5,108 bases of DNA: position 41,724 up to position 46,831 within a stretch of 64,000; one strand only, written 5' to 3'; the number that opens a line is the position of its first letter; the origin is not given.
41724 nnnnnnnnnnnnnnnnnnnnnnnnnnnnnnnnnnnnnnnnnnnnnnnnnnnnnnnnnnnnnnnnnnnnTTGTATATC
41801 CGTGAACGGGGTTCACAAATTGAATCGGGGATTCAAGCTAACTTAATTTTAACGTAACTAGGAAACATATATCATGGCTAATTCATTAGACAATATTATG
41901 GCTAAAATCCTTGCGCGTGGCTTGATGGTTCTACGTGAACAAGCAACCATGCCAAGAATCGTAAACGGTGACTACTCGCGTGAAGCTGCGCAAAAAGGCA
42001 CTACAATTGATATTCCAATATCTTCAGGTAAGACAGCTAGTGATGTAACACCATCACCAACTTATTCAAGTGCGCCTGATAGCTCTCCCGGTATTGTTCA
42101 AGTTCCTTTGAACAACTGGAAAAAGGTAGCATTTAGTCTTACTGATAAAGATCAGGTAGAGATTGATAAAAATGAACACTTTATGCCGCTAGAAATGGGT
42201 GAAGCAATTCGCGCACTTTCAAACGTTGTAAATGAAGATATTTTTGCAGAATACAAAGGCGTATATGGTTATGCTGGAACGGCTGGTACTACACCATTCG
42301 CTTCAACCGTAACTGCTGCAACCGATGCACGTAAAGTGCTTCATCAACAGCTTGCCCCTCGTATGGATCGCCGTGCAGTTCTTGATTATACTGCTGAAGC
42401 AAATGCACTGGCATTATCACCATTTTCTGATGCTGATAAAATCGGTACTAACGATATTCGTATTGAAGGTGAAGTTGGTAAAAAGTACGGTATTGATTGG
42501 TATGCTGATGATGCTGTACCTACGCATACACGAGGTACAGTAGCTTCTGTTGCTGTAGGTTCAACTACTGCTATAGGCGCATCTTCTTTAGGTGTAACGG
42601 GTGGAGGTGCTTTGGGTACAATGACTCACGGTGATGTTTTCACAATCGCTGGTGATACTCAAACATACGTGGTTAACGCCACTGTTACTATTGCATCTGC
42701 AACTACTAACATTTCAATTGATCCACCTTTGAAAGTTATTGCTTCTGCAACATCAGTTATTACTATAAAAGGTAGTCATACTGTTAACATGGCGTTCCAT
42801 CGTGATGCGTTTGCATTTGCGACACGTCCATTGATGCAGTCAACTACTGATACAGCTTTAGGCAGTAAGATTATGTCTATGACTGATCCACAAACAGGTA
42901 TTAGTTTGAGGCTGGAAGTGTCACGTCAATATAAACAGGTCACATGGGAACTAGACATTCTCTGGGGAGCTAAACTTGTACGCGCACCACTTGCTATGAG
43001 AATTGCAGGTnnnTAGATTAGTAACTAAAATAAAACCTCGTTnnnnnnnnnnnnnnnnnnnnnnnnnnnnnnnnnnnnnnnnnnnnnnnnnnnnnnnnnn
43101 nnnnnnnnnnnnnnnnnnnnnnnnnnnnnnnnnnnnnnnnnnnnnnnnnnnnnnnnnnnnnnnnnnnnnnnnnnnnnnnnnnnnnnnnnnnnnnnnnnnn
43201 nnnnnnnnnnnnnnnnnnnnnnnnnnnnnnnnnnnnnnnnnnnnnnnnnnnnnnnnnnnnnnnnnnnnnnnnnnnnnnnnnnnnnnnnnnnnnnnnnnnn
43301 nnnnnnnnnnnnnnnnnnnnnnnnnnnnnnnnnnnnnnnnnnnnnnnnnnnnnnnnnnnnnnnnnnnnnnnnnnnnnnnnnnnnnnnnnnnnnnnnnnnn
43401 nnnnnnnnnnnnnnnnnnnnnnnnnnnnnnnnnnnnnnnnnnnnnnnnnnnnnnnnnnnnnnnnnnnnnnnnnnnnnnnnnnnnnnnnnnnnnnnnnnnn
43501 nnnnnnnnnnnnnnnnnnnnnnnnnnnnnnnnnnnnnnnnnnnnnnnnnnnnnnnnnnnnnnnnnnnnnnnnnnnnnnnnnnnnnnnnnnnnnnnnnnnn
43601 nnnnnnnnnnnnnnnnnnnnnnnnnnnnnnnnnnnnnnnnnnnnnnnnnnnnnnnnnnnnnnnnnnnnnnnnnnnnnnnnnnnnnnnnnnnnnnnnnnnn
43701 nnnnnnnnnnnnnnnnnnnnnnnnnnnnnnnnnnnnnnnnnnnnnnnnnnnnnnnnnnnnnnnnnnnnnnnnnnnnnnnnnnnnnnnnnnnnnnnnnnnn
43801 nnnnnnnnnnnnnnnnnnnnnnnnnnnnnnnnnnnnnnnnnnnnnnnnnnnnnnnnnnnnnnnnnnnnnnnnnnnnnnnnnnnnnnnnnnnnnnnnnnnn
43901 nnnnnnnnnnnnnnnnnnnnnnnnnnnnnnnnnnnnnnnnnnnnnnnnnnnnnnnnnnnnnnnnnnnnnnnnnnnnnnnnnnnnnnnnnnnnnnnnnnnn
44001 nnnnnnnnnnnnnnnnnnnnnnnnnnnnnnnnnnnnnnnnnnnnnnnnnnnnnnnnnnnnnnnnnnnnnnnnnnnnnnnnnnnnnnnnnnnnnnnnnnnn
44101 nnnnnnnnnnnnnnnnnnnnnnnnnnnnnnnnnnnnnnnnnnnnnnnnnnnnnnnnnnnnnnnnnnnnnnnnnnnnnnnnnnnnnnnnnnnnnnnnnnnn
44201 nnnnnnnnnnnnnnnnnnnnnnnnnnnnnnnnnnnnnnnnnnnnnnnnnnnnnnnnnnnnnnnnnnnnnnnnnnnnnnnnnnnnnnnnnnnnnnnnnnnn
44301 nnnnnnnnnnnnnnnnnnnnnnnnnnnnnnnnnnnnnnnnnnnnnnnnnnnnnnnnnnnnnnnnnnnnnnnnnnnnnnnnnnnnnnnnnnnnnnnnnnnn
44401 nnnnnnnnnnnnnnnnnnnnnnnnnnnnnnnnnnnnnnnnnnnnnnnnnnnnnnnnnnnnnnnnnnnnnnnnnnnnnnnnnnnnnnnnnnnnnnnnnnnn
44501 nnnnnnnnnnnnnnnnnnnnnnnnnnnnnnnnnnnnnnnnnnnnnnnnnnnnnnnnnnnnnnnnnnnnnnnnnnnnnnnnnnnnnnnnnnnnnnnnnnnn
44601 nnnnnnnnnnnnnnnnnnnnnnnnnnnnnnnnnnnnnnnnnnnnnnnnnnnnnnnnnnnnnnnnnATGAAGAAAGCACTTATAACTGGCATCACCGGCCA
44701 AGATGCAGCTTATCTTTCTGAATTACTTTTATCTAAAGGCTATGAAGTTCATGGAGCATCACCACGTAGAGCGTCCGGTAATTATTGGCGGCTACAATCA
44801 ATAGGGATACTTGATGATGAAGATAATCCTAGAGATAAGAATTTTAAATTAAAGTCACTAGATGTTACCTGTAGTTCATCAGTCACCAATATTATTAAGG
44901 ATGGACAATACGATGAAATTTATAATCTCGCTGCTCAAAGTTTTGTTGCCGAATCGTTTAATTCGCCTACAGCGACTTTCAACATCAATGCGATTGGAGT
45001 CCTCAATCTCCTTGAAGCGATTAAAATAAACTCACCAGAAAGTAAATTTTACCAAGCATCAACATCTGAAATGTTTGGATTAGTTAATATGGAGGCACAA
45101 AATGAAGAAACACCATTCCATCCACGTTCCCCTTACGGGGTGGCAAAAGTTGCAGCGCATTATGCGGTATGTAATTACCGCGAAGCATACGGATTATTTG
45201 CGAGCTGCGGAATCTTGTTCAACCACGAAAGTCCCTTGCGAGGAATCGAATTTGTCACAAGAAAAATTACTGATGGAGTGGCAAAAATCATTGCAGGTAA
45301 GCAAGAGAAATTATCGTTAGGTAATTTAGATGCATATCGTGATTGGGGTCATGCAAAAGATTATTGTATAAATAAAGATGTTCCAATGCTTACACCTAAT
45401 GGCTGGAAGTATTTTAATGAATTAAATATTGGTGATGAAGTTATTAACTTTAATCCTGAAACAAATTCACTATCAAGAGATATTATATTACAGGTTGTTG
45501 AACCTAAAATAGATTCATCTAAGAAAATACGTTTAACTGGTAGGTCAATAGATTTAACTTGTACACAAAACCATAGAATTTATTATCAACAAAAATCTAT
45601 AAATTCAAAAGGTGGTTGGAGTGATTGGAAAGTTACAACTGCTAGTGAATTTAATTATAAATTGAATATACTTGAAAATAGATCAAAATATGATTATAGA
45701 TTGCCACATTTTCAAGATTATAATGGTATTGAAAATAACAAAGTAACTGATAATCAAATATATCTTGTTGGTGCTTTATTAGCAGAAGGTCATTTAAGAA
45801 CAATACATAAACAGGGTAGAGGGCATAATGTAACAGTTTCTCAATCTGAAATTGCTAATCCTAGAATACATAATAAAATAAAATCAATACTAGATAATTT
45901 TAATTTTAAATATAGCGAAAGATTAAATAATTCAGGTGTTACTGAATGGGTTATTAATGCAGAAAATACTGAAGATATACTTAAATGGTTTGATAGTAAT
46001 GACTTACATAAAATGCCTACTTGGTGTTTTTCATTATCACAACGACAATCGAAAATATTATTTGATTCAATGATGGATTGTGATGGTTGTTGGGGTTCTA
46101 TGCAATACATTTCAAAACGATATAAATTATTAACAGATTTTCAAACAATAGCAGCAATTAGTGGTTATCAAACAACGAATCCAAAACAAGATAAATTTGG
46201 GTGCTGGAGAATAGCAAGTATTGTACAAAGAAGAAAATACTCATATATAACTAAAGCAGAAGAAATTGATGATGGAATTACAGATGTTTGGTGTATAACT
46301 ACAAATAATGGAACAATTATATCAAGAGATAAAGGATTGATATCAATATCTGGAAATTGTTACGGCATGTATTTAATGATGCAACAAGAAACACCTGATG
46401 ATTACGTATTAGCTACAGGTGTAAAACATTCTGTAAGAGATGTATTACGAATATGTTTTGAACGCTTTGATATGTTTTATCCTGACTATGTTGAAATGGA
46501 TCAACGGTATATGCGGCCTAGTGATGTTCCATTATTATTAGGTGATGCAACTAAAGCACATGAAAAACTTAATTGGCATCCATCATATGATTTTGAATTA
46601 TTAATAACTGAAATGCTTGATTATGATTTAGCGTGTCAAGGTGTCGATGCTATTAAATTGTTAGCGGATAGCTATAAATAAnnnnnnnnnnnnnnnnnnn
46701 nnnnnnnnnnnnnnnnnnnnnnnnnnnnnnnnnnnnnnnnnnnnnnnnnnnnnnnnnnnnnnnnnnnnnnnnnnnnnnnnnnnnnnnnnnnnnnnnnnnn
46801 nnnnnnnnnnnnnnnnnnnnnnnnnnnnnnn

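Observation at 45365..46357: Full-length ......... intein inside the phage gmd gene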

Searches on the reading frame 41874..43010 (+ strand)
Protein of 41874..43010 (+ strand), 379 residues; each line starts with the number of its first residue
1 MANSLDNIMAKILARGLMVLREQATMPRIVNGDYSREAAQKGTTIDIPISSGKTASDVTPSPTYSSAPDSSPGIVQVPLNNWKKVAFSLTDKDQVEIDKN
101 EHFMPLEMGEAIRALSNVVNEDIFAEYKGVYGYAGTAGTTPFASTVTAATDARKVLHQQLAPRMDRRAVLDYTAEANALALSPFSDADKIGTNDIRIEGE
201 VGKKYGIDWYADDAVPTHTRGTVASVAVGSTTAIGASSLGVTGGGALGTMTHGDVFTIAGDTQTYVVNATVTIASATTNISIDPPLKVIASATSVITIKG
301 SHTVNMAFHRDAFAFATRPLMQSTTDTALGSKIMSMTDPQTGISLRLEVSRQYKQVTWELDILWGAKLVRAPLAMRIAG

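Call 46: search_dna_similar(query=window:41874-43010:+, collection=phages, mode=protein, max_rows=12)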
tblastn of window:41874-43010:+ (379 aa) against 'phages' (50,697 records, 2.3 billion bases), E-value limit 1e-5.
Records with a match: 78; places in all: 78; records where one place covers at least 80% of the query: 75.
Best place of each record, by identity: <60% 78.
By first word of the organism name: Vibrio 41; Escherichia 11; Dinoroseobacter 3; Rhizobium 3; Xylella 3; Caudoviricetes 2; Klebsiella 2; Salicola 2; Synechococcus 2; Acinetobacter 1; and 8 more.
By host as written in the record: Vibrio parahaemolyticus 15; Escherichia coli 11; - 4; Vibrio alginolyticus 4; Vibrio vulnificus 3; Vibrio campbellii HY01 2; Salicola sp. M5 MPN 10^-2 23B 2; Dinoroseobacter shibae DFL12T 2; and 33 more.
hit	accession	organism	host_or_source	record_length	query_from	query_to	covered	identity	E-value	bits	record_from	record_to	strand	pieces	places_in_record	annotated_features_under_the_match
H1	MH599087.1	Vibrio phage R01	Vibrio sp.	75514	1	379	100%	46.3%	2e-88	297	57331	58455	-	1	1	major capsid protein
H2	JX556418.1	Vibrio phage vB_VpaS_MAR10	Vibrio parahaemolyticus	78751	1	379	100%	46.3%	5e-88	296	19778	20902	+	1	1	major capsid protein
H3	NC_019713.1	Vibrio phage vB_VpaS_MAR10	Vibrio parahaemolyticus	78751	1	379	100%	46.3%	5e-88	296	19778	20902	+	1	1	major head protein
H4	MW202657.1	Caudoviricetes sp.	Manatee Spring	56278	1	379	100%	46.2%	7e-104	341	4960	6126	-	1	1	P22 coat protein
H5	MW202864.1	Caudoviricetes sp.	Manatee Spring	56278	1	379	100%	46.2%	7e-104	341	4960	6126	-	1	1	P22 coat protein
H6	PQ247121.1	Vibrio phage vB_VneS_S3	Vibrio neocaledonicus NC470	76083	1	379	100%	46.1%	2e-86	291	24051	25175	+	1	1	major capsid protein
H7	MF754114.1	Vibrio phage vB_VpaS_KF4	Vibrio parahaemolyticus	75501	1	379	100%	45.5%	3e-86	290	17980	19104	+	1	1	major capsid protein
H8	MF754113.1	Vibrio phage vB_VpaS_KF3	Vibrio parahaemolyticus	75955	1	379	100%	45.5%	3e-86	290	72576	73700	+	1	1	major capsid protein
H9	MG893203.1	Vibrio phage VP06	Vibrio parahaemolyticus YAS1206-16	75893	1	379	100%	45.5%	4e-86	290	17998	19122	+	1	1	coat protein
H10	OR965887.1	Vibrio phage VpP2 MP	Vibrio parahaemolyticus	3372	1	379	100%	45.3%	1e-87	291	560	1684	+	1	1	major head protein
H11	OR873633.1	Vibrio phage VpP1 MP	Vibrio parahaemolyticus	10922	1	379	100%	45.3%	2e-86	291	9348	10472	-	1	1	major head protein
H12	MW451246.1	Vibrio phage VP11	Vibrio parahaemolyticus VP11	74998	1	379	100%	45.3%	2e-86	291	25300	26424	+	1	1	record has no annotation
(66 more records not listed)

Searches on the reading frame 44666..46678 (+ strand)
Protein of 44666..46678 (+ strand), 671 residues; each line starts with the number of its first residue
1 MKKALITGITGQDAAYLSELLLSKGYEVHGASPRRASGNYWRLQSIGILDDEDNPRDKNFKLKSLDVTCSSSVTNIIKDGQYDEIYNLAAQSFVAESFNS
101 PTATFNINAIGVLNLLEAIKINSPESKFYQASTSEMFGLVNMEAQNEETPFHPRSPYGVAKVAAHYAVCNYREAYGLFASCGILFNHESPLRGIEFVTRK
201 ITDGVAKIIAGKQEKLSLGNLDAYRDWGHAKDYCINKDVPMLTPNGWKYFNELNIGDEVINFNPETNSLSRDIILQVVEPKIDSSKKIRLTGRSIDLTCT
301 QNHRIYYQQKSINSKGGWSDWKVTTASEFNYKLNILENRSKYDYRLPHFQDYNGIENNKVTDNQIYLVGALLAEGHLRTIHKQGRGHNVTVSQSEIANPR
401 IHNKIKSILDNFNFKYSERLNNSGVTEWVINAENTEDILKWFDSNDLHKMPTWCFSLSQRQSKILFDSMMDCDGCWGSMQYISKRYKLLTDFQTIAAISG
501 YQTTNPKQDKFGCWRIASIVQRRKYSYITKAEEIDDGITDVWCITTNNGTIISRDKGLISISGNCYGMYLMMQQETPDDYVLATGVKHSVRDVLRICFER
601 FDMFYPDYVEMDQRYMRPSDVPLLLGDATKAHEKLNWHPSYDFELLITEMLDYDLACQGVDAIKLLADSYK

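Call 3: search_protein_families(library=pfam, proteins=[window:44666-46678:+], max_evalue=1)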
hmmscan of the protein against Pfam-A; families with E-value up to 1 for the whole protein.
window:44666-46678:+ (671 aa): 4 families
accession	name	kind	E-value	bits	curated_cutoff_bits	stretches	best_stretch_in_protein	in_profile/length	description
PF16363.11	GDP_Man_Dehyd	-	1.3e-111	373.7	27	2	5-235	1-231/332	GDP-mannose 4,6 dehydratase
PF01370.27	Epimerase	-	8.1e-56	189.6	20.9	1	4-234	1-218/240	NAD dependent epimerase/dehydratase family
PF04321.23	RmlD_sub_bind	-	2e-08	34.1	27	1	3-173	2-141/287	RmlD substrate binding domain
PF17802.7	SpaA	-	0.15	12.6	23.1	0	547-585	32-70/91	Prealbumin-like fold domain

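Call 4: search_protein_families(library=ncbifam, proteins=[window:44666-46678:+], max_evalue=1)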
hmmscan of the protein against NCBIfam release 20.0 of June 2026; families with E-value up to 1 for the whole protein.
window:44666-46678:+ (671 aa): 14 families
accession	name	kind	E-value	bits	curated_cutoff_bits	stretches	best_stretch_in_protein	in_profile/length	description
TIGR01472.1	gmd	equivalog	1.3e-116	389.6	415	2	2-234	1-232/342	GDP-mannose 4,6-dehydratase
TIGR01181.1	dTDP_gluc_dehyt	equivalog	9.7e-26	90.6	365.1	1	57-236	49-226/321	dTDP-glucose 4,6-dehydratase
TIGR04180.1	EDH_00030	hypoth_equivalog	2e-24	86.2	475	1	5-234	2-218/297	NAD-dependent 4,6-dehydratase LegB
TIGR02622.1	CDP_4_6_dhtase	equivalog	6.3e-19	68.3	278.45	1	2-175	5-172/352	CDP-glucose 4,6-dehydratase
TIGR01179.1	galE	equivalog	4e-17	62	262.3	2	59-174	48-162/332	UDP-glucose 4-epimerase GalE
NF007582.0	PRK10217.1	equivalog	4.7e-12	45.7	698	1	57-234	50-233/355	dTDP-glucose 4,6-dehydratase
NF007490.0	PRK10084.1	subfamily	5.9e-10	38.7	649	1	57-233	49-239/361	dTDP-glucose 4,6-dehydratase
NF043036.1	ErythonDh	equivalog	1.6e-09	37.4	325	1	4-171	3-163/321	D-erythronate dehydrogenase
NF007956.0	PRK10675.1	subfamily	5.6e-08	32.3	394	2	60-164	52-156/338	UDP-glucose 4-epimerase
TIGR01214.1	rmlD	equivalog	1.5e-05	24.3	224.05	1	5-173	3-140/285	dTDP-4-dehydrorhamnose reductase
NF011728.1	PRK15181.1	equivalog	0.00035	19.7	760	1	66-176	77-184/348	Vi polysaccharide biosynthesis UDP-N-acetylglucosaminuronic acid C-4 epimerase TviC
NF038136.1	rSAM_Rv_intein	exception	0.015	14.2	700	1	222-305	64-148/574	intein-containing Rv2578c family radical SAM protein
NF041015.1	UDPsulfquin_syn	equivalog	0.065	12.2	575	1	56-144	64-155/384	UDP-sulfoquinovose synthase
NF033768.1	myxo_SS_tail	domain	0.15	12.2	40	1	379-417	40-78/92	AgmX/PglI C-terminal domain-containing protein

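Call 7: search_protein_families(library=phrogs, proteins=[window:44666-46678:+], max_evalue=1)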
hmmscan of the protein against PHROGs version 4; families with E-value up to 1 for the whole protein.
window:44666-46678:+ (671 aa): 2 families
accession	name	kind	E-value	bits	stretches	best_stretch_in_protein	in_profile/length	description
phrog_540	-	DNA, RNA and nucleotide metabolism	2.5e-67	228.8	2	1-234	292-507/715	nucleotide-sugar epimerase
phrog_32482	-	other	0.0026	17.5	1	233-442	75-268/589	PhoH-like phosphate starvation-inducible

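Call 73: find_encoding_contigs(protein=window:44666-46678:+, flank=2000, max_places=4)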
Protein window:44666-46678:+ (671 aa): 3 contigs read that carry it; 1 place shown.
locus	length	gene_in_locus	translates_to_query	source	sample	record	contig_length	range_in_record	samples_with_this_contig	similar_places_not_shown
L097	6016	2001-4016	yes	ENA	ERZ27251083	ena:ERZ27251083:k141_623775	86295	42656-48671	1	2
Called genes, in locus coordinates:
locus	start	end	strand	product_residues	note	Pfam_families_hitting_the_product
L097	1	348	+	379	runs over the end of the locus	-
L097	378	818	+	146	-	-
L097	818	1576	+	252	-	-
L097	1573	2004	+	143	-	-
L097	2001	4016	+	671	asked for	PF01370:Epimerase, PF04321:RmlD_sub_bind, PF16363:GDP_Man_Dehyd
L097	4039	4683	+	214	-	PF13489:Methyltransf_23, PF13847:Methyltransf_31, PF08241:Methyltransf_11, PF08242:Methyltransf_12, PF13649:Methyltransf_25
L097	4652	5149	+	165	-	PF13392:HNH_3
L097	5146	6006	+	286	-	-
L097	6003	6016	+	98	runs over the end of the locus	-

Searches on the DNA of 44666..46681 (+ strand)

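Call 8: search_dna_similar(query=window:44666-46681:+, collection=phages, mode=near, max_rows=30)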
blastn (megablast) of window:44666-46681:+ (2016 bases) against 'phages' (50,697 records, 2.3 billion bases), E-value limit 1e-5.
No match.
